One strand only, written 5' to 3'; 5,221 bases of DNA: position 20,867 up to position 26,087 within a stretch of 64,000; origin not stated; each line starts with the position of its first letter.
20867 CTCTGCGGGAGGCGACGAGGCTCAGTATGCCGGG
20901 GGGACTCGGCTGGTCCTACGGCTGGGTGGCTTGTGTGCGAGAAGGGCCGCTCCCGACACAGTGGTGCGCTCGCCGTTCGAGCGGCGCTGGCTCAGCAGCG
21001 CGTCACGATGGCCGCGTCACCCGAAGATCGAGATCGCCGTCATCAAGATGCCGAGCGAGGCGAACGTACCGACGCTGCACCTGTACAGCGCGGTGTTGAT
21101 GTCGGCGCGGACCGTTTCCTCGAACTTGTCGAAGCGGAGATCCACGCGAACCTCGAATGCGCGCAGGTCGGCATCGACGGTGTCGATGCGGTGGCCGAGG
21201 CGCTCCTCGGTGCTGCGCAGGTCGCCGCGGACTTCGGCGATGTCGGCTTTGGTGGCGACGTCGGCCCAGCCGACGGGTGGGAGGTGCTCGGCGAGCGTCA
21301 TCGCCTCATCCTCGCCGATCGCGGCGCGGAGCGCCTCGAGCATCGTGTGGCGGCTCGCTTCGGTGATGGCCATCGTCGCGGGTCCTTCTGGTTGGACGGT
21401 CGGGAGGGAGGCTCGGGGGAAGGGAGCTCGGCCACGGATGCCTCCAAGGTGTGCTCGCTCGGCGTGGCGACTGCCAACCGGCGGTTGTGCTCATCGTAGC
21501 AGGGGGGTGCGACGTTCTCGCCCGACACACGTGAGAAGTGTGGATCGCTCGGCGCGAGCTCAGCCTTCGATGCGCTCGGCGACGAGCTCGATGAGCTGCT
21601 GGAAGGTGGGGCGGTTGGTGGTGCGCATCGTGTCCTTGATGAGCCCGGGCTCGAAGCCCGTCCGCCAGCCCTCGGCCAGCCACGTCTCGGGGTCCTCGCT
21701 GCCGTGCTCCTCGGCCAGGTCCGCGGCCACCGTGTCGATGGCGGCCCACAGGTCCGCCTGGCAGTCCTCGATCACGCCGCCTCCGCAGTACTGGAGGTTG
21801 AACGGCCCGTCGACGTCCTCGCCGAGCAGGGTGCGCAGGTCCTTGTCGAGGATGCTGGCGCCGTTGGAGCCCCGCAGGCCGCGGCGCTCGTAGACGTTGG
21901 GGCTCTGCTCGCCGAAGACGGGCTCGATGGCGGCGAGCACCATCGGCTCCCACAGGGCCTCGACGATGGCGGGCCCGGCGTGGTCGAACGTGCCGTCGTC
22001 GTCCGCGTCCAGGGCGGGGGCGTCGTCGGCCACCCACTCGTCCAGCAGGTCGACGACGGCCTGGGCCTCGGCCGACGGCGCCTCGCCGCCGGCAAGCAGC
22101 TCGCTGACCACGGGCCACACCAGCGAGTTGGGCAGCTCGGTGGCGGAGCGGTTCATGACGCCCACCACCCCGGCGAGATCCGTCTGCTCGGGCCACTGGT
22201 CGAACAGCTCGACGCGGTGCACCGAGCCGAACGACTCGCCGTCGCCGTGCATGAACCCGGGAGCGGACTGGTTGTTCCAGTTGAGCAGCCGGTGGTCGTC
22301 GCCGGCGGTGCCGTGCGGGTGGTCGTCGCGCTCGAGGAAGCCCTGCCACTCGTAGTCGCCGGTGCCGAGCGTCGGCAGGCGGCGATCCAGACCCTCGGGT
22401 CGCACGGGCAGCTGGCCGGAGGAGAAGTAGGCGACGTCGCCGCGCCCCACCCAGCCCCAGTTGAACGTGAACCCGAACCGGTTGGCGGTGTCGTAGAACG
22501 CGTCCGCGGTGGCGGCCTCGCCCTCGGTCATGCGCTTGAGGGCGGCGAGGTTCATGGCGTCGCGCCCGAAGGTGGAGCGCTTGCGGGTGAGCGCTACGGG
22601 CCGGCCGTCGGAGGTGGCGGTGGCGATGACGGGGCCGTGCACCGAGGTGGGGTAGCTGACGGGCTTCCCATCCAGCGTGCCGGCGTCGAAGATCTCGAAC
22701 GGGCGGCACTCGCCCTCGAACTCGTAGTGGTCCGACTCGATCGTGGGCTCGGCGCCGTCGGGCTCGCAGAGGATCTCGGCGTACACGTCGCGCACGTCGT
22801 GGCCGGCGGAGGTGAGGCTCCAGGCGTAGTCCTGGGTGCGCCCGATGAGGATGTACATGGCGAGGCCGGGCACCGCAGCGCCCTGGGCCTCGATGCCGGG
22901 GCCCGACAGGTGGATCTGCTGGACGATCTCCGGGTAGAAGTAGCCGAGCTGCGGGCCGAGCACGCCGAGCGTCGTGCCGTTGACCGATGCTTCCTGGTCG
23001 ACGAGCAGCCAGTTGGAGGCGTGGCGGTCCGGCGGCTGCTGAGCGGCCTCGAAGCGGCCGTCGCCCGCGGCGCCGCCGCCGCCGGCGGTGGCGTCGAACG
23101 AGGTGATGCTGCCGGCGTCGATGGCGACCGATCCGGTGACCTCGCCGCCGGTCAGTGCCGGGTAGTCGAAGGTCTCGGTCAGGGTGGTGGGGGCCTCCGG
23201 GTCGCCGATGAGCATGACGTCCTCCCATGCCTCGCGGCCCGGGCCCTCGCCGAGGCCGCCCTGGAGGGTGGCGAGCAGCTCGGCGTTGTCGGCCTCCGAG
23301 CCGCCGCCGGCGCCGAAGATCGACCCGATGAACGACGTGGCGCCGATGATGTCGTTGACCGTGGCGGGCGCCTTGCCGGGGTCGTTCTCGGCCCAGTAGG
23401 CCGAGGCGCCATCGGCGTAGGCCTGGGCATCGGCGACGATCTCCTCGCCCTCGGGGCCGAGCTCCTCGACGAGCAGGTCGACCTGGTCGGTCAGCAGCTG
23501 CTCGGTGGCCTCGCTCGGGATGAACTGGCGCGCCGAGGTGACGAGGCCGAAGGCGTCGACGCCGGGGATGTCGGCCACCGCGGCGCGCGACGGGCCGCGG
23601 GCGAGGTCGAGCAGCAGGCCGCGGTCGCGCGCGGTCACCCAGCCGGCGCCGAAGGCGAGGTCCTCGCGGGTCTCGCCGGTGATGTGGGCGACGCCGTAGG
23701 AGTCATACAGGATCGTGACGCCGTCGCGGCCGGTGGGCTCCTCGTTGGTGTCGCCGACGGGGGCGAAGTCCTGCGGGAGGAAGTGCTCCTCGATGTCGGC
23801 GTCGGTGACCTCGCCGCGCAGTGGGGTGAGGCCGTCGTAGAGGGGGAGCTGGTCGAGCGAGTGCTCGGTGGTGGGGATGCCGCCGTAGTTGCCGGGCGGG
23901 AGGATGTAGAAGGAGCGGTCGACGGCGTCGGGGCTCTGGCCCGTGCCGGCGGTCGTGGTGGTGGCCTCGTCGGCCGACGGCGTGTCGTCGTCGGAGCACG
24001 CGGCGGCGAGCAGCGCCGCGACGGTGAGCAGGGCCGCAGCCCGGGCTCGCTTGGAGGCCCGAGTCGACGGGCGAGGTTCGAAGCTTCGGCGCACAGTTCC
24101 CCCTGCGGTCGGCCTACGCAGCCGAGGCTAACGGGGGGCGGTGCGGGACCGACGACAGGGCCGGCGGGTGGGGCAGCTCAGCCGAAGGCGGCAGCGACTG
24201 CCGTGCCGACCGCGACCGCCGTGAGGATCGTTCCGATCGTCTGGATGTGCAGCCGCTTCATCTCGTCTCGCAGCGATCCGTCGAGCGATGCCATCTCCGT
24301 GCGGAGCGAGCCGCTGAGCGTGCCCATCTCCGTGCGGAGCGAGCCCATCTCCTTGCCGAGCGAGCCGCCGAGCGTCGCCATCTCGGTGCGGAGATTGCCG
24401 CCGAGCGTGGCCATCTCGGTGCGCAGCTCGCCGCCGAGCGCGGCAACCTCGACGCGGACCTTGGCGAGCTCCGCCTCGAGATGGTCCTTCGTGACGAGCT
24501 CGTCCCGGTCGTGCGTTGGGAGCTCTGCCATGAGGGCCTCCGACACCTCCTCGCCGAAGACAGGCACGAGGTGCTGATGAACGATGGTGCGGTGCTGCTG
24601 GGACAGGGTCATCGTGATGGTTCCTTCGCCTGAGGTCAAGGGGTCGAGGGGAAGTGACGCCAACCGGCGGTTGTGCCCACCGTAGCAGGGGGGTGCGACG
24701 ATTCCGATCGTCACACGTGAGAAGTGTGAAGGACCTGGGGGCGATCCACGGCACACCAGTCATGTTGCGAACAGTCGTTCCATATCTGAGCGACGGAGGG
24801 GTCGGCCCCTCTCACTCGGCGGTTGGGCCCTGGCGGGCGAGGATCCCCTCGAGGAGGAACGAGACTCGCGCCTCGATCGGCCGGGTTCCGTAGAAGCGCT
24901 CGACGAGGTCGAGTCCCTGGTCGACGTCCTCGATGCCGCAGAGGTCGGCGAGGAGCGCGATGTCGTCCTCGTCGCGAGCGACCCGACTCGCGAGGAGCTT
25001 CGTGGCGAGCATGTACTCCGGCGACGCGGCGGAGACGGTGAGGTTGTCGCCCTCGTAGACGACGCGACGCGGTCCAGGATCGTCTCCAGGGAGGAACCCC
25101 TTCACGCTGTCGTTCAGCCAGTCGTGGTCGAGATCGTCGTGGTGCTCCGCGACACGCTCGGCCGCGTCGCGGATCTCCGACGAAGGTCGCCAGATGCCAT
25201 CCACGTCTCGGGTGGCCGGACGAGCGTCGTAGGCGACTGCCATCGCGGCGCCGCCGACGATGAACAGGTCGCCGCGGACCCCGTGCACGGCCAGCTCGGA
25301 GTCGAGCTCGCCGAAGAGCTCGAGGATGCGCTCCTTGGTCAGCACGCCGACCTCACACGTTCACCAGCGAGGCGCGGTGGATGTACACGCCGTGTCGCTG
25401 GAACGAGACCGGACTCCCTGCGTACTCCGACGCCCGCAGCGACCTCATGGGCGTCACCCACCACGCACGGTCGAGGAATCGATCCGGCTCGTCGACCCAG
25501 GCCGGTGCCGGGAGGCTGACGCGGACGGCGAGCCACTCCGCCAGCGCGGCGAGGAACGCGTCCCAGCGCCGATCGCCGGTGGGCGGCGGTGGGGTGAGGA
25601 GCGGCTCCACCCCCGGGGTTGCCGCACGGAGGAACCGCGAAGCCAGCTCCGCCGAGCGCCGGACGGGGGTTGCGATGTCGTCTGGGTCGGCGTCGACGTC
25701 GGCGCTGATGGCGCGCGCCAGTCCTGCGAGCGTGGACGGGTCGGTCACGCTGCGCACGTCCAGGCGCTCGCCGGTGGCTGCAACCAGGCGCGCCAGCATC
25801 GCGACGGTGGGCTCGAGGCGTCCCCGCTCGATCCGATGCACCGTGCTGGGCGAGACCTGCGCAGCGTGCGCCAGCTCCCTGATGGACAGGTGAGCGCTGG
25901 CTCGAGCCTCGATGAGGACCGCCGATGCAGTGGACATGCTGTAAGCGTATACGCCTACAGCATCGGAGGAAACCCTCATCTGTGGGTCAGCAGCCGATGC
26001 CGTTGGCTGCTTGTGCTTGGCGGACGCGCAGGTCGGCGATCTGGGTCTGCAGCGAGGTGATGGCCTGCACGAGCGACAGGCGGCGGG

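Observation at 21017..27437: Three paralogous small tail-anchored coiled-coil protein genes, each behind the same 69-nt upstream element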

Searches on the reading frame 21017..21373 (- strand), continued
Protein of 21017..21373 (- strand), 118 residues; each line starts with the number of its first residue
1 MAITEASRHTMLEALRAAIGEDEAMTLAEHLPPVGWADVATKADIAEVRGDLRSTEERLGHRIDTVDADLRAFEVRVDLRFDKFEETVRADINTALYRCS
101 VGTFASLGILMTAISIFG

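Call 88: fold_search(model_id=the predicted structure, library=pdb)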
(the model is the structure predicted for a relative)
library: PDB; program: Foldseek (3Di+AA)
matches with E <= 10: 7; with E <= 0.001: 0
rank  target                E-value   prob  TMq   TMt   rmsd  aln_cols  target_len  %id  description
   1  8xzv_D                2.8e+00  0.28  0.27  0.03   3.2        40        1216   15  Architecture of the spinach plastid-encoded RNA polymerase (released 2024-12-04)
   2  8w9z_c                4.8e+00  0.18  0.28  0.03   3.8        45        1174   13  The cryo-EM structure of the Nicotiana tabacum PEP-PAP (released 2024-03-13)
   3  8ras_E                7.0e+00  0.14  0.28  0.04   3.7        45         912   11  Plastid-encoded RNA polymerase transcription elongation complex (released 2024-03-06)
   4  9dvs_F                8.1e+00  0.15  0.28  0.03   2.9        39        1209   15  CryoEM structure of Syn7942 RNAP-SigA holoenzyme (released 2025-10-15)
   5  1tj0                  8.1e+00  0.02  0.17  0.05  18.9        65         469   23  Crystal structure of E. coli PutA proline dehydrogenase domain (residues 86-669) co-crystallized with L-lactate (released 2004-10-26)
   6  8r6s_E                9.4e+00  0.13  0.27  0.03   2.9        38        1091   10  Plastid-encoded RNA polymerase (Integrated model) (released 2024-03-13)
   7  4z3w_H                9.4e+00  0.08  0.19  0.14   5.3        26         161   27  Active site complex BamBC of Benzoyl Coenzyme A reductase in complex with 1,5 Dienoyl-CoA (released 2015-06-24)
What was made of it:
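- On DUF1640 / CCDC90-like (PF07798): The Foldseek PDB search gave no significant match (call 88).
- Tried and rejected: Fold search with the model of A: only chance-level hits (call 88).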

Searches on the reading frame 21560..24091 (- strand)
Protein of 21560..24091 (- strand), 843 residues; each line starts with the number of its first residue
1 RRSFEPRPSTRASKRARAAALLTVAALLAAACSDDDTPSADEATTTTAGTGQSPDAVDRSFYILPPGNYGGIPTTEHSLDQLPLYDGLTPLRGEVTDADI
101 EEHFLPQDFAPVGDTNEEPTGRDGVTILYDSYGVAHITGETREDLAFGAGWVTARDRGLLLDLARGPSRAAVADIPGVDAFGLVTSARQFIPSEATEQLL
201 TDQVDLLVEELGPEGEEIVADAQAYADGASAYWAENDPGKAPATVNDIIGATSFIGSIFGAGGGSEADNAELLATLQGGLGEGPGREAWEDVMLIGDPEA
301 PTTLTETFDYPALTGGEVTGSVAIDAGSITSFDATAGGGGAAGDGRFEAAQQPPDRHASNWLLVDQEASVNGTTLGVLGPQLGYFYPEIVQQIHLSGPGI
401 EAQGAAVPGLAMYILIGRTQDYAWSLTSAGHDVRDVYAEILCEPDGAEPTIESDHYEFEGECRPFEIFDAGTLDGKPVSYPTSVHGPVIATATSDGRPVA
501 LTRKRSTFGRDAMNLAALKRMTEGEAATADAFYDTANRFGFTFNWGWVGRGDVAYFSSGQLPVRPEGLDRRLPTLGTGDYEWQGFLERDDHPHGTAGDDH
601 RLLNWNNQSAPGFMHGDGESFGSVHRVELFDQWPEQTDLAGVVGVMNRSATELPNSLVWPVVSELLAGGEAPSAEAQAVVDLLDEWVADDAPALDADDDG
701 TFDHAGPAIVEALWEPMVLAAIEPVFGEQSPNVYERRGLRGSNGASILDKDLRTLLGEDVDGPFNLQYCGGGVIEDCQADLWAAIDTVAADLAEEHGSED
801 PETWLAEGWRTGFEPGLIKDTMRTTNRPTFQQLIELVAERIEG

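Call 41: search_protein_families(library=pfam, proteins=[window:21560-24091:-], max_evalue=0.001)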
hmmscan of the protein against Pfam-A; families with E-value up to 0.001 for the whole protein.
window:21560-24091:- (843 aa): 1 family
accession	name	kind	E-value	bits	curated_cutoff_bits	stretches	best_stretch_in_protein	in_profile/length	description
PF01804.23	Penicil_amidase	-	8e-71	240.4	21.3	1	125-805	2-574/675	Penicillin amidase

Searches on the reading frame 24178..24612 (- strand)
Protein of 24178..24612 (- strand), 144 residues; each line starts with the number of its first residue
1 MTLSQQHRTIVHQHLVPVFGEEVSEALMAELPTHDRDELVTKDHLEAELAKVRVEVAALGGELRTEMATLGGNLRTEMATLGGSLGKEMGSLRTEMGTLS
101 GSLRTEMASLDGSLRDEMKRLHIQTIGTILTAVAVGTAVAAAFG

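Call 6: search_protein_families(library=pfam, proteins=[window:24178-24612:-], max_evalue=1)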
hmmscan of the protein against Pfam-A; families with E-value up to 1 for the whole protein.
window:24178-24612:- (144 aa): 4 families
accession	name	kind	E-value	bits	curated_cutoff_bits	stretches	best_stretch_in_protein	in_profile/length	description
PF04513.17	Baculo_PEP_C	-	0.0011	19.5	38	1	42-104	40-102/140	Baculovirus polyhedron envelope protein, PEP, C terminus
PF07798.16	CCDC90-like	-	0.0015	18.8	33.5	1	35-125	38-128/175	Coiled-coil domain-containing protein 90-like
PF01442.23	Apolipoprotein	-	0.013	15.7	90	1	45-115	42-109/190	Apolipoprotein A1/A4/E domain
PF24922.1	ACBP4_C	-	0.15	12.7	31.2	1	42-119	12-86/105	Acyl-CoA-binding domain-containing protein 4-6, C-terminal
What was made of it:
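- On DUF1640 / CCDC90-like (PF07798): B gives 18.8 bits against a cut-off of 33.5 (call 6).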

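Call 7: search_protein_families(library=ncbifam, proteins=[window:24178-24612:-], max_evalue=1)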
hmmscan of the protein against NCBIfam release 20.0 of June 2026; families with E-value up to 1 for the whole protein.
window:24178-24612:- (144 aa): 4 families
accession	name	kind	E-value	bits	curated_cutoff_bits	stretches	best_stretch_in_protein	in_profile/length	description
NF045596.1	ECF_S_CD3073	equivalog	0.066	12.9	180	1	119-144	24-49/174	CD3073 family putative ECF transporter S component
NF004309.0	PRK05704.1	equivalog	0.075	12.4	449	1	15-71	6-64/408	2-oxoglutarate dehydrogenase complex dihydrolipoyllysine-residue succinyltransferase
NF003442.0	PRK04976.1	equivalog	0.22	11.4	132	1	2-58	6-66/211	molecular chaperone TorD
TIGR04388.1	Lepto_longest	subfamily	0.25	8.8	45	1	67-117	1046-1096/1693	TIGR04388 family protein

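Call 11: find_homologous_proteins(query=window:24178-24612:-, max_evalue=0.01)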
Query window:24178-24612:- (144 aa): 18 proteins with E <= 0.01 among 4004 candidates.
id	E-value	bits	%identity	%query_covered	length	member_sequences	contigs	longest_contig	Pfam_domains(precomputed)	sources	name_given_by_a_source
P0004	7.2e-82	290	100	100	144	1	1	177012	-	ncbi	-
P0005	4.0e-19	87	50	79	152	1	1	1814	PF01442.24,PF07798.17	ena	-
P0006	3.5e-17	81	42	83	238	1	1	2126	-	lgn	-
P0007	2.3e-12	65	41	85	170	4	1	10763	-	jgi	-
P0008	3.9e-12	65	49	72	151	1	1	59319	PF07798.17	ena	-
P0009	1.9e-11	62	41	74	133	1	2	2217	-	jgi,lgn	jgi:hypothetical protein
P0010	6.1e-8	51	36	63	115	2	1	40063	-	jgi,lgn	jgi:hypothetical protein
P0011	2.7e-6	46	34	100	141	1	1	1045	PF27276.1,PF01442.24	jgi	-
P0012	5.2e-6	45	37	55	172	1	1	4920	PF01442.24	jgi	jgi:hypothetical protein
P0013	7.2e-6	44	40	68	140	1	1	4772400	PF27276.1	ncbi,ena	-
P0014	8.9e-6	44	49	31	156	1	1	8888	PF07798.17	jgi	jgi:hypothetical protein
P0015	1.2e-5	44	42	60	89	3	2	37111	-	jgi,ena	-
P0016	1.7e-5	43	47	52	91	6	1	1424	-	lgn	-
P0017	4.1e-5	42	38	72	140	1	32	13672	PF01442.24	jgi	jgi:hypothetical protein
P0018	4.2e-4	39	44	49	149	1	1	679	-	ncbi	-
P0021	2.8e-3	36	36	57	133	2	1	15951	PF27276.1,PF01442.24,PF07798.17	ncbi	-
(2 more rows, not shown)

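Call 28: find_encoding_contigs(protein=P0004, flank=1000, max_places=3)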
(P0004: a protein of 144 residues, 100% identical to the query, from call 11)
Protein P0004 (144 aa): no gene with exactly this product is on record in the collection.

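Call 39: search_protein_families(library=pfam, proteins=[P0013, P0008, P0021], max_evalue=0.01)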
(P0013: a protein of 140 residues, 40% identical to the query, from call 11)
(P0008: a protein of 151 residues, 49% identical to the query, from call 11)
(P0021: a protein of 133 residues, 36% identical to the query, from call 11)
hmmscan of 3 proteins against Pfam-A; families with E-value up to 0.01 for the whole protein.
P0013 (140 aa): 4 families
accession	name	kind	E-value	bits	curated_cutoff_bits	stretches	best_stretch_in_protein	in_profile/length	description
PF01442.23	Apolipoprotein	-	0.00039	20.6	90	1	40-106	19-82/190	Apolipoprotein A1/A4/E domain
PF07798.16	CCDC90-like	-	0.00041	20.7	33.5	1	31-114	38-121/175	Coiled-coil domain-containing protein 90-like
PF09787.14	Golgin_A5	-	0.0025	17.8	31.7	1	32-115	61-146/305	Golgin subfamily A member 5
PF02912.23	Phe_tRNA-synt_N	-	0.0028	18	22.3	0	37-86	16-65/69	Aminoacyl tRNA synthetase class II, N-terminal domain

P0008 (151 aa): 5 families
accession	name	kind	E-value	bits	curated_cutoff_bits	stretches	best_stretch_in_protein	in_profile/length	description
PF07798.16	CCDC90-like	-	2.3e-06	28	33.5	1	41-142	77-172/175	Coiled-coil domain-containing protein 90-like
PF04513.17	Baculo_PEP_C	-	0.00031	21.3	38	1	45-128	22-105/140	Baculovirus polyhedron envelope protein, PEP, C terminus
PF01442.23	Apolipoprotein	-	0.00066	19.9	90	1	48-119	31-99/190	Apolipoprotein A1/A4/E domain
PF20570.3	DUF6779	-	0.003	18.6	28.1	0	44-105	29-86/108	Domain of unknown function (DUF6779)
PF09787.14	Golgin_A5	-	0.0042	17.1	31.7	1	33-126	37-132/305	Golgin subfamily A member 5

P0021 (133 aa): 9 families
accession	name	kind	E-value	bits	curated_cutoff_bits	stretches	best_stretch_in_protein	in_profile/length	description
PF07798.16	CCDC90-like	-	8.3e-13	49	33.5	1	2-115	1-128/175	Coiled-coil domain-containing protein 90-like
PF01442.23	Apolipoprotein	-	2.5e-07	31.1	90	1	14-107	9-100/190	Apolipoprotein A1/A4/E domain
PF04513.17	Baculo_PEP_C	-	6.7e-05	23.4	38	1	9-82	20-94/140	Baculovirus polyhedron envelope protein, PEP, C terminus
PF07889.17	DUF1664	-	0.00028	21.4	34.6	1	28-109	28-101/124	Protein of unknown function (DUF1664)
PF04799.18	Fzo_mitofusin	-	0.00085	19.3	27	1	56-109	80-133/161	fzo-like conserved region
PF05478.16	Prominin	-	0.0024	16.5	34.3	1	29-124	334-430/799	Prominin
PF00038.26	Filament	-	0.0031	17.7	40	1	18-102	98-184/313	Intermediate filament protein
PF10486.14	PI3K_1B_p101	-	0.0078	14.5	23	1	17-108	182-275/861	Phosphoinositide 3-kinase gamma adapter protein p101 subunit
PF03938.19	OmpH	-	0.0079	16.8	32.4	0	23-104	5-89/141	Outer membrane protein (OmpH-like)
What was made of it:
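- On DUF1640 / CCDC90-like (PF07798): One homologue, P0021, passes with 49 bits (call 39).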

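Call 44: find_encoding_contigs(protein=P0015, flank=3000, max_places=4)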
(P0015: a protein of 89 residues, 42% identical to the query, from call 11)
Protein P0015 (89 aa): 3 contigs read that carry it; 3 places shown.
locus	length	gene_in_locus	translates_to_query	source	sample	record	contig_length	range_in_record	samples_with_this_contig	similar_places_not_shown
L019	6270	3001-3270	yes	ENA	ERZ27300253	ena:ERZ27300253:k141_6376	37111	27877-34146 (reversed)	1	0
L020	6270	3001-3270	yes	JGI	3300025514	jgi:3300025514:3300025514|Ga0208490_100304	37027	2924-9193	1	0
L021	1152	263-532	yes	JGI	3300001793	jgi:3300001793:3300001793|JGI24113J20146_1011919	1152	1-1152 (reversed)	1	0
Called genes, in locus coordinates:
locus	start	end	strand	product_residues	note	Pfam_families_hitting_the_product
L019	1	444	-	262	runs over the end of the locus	PF04973:NMN_transporter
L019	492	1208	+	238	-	PF21906:WHD_NrtR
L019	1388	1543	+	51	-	-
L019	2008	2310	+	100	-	-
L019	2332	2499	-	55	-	-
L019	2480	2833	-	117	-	PF22552:TY-Chap3 (weak)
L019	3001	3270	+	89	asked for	-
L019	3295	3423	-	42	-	-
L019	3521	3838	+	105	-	-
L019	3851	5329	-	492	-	PF08309:LVIVD (faint)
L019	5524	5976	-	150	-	PF10604:Polyketide_cyc2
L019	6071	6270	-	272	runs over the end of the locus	PF01061:ABC2_membrane, PF12698:ABC2_membrane_3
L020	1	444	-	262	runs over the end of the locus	PF04973:NMN_transporter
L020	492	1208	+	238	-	PF21906:WHD_NrtR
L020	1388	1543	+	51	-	-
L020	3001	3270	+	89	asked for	-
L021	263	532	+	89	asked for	-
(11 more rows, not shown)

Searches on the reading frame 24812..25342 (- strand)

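Call 41: search_protein_families(library=pfam, proteins=[window:24812-25342:-], max_evalue=0.001)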
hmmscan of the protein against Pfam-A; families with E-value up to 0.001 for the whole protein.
window:24812-25342:- (176 aa): 1 family
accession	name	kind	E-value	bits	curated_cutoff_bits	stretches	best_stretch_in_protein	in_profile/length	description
PF19502.5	DUF6036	-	1.8e-06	28.3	23.6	1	5-129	2-116/164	Nucleotidyltransferase of unknown function (DUF6036)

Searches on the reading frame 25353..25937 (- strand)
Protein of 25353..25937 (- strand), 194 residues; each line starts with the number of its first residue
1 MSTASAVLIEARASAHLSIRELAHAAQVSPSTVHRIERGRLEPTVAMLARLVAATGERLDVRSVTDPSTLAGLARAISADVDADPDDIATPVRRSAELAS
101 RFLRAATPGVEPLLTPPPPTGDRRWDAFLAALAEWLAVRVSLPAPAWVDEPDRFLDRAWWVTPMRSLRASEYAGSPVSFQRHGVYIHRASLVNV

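Call 41: search_protein_families(library=pfam, proteins=[window:25353-25937:-], max_evalue=0.001)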
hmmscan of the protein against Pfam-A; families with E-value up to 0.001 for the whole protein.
window:25353-25937:- (194 aa): 3 families
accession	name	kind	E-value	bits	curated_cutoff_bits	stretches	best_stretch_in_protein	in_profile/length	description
PF01381.28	HTH_3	-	1.1e-10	41.8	23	1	9-60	2-53/55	Helix-turn-helix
PF13560.12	HTH_31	-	2.8e-09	37.6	27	1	10-56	8-55/64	Helix-turn-helix domain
PF13413.12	HTH_25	-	0.00091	19.5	24.6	0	8-42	2-36/62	Helix-turn-helix domain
